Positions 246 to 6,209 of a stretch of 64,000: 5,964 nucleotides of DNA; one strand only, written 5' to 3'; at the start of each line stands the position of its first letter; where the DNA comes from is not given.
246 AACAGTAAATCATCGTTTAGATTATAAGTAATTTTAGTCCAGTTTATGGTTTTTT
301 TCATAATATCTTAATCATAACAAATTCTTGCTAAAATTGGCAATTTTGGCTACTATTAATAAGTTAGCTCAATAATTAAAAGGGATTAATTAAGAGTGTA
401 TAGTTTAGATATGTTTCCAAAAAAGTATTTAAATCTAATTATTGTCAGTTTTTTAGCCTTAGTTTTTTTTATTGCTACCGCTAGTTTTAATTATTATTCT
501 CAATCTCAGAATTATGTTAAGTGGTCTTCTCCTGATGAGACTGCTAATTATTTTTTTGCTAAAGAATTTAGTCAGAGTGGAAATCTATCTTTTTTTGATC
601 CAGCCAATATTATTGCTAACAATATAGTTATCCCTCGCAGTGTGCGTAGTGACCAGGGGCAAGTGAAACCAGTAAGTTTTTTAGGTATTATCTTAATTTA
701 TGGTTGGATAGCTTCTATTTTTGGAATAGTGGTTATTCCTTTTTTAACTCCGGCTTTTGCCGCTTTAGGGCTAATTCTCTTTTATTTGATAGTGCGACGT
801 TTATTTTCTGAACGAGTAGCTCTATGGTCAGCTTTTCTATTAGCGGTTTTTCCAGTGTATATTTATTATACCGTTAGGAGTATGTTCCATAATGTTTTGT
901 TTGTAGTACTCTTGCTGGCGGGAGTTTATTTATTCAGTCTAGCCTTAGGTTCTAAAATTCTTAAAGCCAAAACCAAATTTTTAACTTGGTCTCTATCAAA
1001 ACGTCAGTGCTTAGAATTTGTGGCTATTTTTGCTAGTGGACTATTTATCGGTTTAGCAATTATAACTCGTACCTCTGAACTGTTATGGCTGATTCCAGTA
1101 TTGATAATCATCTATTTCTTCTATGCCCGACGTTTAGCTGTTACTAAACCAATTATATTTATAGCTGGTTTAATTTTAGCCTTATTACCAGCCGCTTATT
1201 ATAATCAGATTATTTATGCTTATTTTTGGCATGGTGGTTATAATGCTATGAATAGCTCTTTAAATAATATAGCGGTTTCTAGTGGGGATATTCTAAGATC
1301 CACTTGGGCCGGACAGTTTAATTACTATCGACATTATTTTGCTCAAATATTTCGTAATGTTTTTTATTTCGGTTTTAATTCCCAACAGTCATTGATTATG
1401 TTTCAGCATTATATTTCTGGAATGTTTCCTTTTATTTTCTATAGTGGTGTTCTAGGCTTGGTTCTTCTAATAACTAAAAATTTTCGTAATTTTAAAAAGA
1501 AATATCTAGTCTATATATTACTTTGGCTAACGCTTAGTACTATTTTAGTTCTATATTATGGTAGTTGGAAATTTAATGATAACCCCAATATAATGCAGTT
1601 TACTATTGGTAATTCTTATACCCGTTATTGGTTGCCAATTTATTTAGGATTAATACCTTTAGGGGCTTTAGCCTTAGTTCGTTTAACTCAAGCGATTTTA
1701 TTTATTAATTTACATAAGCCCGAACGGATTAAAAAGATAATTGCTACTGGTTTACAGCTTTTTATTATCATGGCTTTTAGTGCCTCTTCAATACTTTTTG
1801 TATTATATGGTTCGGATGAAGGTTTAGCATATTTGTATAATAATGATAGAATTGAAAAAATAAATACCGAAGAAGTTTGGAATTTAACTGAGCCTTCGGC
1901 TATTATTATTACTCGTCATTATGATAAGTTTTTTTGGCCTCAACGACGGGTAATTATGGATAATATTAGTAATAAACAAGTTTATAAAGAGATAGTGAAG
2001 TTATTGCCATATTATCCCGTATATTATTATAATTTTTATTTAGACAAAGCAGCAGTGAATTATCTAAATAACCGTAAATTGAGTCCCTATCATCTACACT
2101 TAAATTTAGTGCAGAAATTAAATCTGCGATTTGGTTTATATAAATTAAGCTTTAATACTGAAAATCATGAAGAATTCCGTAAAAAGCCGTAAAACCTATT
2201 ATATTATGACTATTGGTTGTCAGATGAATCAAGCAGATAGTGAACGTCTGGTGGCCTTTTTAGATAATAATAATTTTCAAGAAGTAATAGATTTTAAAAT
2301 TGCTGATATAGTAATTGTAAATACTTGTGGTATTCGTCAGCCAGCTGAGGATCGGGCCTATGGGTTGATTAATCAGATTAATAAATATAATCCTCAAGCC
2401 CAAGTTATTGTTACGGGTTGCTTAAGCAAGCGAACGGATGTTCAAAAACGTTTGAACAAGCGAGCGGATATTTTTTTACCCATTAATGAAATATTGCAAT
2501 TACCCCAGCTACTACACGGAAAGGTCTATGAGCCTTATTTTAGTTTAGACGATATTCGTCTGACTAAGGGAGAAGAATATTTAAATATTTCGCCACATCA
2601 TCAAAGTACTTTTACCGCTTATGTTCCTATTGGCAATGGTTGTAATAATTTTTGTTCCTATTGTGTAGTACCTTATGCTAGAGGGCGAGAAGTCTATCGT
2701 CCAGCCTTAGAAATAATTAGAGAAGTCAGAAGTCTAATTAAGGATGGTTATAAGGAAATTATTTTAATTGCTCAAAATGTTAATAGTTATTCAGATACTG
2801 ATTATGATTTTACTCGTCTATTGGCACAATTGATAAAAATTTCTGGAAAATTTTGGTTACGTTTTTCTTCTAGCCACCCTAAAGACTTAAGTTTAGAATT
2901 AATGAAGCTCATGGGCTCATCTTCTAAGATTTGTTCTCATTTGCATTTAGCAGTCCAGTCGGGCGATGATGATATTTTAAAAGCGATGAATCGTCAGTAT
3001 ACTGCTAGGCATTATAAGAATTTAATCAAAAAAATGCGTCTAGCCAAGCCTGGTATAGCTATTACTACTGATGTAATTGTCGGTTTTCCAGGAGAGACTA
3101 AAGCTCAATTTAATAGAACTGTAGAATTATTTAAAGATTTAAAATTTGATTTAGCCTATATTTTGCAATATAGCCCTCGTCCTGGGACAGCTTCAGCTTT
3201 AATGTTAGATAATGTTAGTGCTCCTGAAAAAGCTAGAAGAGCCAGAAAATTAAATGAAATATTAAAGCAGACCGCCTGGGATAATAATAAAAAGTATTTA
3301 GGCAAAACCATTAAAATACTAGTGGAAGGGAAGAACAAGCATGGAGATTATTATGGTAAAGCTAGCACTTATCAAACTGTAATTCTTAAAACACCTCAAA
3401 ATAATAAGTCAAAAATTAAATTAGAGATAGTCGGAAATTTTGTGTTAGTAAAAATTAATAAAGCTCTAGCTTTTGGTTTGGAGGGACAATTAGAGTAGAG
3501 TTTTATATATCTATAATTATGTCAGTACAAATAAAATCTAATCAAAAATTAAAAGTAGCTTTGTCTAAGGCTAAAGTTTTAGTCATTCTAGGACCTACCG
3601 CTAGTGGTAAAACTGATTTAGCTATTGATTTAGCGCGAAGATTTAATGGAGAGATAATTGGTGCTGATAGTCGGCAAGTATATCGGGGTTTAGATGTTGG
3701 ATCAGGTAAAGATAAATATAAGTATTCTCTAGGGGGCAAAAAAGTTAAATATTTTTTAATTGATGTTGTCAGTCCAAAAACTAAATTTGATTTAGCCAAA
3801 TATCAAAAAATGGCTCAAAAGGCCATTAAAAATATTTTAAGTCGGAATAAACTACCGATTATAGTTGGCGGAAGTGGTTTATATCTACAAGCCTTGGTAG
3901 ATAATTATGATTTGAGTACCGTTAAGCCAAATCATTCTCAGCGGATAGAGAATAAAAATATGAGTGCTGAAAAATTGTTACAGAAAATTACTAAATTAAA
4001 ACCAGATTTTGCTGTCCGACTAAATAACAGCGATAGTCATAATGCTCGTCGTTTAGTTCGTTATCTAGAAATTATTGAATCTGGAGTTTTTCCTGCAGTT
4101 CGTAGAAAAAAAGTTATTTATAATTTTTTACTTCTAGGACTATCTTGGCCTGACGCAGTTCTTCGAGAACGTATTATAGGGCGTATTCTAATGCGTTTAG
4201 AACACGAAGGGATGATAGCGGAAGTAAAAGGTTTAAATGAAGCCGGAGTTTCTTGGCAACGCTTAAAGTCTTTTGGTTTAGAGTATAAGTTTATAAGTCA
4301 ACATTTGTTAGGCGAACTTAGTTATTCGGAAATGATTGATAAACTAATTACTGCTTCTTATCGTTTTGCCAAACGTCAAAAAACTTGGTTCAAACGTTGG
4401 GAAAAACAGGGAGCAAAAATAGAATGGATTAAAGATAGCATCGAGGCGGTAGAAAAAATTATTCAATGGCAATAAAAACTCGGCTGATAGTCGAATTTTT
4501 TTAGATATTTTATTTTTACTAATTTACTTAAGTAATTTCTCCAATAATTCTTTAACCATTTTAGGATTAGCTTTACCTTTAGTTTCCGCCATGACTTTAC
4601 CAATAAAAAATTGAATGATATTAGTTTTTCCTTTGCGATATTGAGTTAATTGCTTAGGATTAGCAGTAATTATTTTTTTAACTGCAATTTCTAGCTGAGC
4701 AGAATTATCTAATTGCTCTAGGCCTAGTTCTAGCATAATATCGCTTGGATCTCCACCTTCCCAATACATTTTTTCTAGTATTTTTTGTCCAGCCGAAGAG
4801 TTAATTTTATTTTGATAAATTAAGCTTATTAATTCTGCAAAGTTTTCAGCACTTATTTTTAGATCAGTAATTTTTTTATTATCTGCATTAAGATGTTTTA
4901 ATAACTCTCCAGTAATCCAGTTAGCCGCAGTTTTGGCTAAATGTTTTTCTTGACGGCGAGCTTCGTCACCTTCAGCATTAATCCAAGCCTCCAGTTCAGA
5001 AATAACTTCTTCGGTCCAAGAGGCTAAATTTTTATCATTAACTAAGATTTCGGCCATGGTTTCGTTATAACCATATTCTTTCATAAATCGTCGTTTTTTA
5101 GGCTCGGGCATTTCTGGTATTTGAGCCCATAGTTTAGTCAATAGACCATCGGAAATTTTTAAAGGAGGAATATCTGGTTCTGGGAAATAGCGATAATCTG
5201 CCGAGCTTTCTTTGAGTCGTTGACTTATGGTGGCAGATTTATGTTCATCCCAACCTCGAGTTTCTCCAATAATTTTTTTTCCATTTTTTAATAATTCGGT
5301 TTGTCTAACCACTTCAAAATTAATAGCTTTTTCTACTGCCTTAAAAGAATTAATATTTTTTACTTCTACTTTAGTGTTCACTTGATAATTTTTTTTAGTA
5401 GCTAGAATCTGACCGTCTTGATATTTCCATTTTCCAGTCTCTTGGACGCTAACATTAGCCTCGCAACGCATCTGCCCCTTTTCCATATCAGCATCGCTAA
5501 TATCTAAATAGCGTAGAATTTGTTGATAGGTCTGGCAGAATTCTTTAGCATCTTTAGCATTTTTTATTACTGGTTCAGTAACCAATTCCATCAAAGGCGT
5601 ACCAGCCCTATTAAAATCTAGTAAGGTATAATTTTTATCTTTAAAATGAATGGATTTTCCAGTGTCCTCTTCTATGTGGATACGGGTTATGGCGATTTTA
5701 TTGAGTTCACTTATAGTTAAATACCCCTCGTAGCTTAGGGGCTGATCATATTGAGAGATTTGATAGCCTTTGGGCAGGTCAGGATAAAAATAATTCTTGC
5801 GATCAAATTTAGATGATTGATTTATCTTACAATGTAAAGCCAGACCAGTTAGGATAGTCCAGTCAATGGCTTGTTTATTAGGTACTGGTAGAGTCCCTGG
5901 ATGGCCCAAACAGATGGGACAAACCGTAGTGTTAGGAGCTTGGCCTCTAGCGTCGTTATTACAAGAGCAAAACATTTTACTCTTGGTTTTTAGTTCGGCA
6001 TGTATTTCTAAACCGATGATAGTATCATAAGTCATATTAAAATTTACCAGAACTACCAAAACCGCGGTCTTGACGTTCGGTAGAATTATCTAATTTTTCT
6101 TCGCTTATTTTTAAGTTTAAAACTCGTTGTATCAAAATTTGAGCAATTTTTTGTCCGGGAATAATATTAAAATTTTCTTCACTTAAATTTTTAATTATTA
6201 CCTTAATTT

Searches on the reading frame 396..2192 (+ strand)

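Call 75: search_protein_families(library=pfam, proteins=[window:396-2192:+], max_evalue=0.00001)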
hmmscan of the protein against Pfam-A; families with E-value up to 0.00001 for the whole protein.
window:396-2192:+ (598 aa): 1 family
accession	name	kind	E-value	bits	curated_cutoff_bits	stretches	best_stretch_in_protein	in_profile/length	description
PF13231.12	PMT_2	-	6e-06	27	26.1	1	112-265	22-153/160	Dolichyl-phosphate-mannose-protein mannosyltransferase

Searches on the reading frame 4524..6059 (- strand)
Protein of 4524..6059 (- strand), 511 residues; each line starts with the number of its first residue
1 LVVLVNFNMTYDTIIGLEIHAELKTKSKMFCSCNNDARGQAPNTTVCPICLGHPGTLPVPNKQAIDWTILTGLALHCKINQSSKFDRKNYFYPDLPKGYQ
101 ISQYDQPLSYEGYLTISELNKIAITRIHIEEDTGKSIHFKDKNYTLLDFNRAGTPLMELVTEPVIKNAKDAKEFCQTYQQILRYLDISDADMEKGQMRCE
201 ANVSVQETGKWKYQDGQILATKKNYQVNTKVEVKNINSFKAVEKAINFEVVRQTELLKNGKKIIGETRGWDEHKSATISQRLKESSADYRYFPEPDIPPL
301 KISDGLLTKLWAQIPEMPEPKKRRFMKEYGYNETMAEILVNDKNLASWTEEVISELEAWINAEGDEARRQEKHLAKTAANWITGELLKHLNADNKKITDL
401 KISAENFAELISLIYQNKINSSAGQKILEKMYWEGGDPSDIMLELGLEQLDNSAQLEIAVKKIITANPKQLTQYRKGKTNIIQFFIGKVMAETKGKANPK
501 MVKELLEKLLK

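Call 75: search_protein_families(library=pfam, proteins=[window:4524-6059:-], max_evalue=0.00001)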
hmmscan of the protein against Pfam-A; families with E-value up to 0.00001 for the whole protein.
window:4524-6059:- (511 aa): 2 families
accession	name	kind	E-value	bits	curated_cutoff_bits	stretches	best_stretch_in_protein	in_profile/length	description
PF02934.20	GatB_N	-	3.2e-113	378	23.4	1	14-306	2-275/277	GatB/GatE catalytic domain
PF02637.23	GatB_Yqey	-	2.8e-42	144.5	27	1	372-510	10-148/148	GatB domain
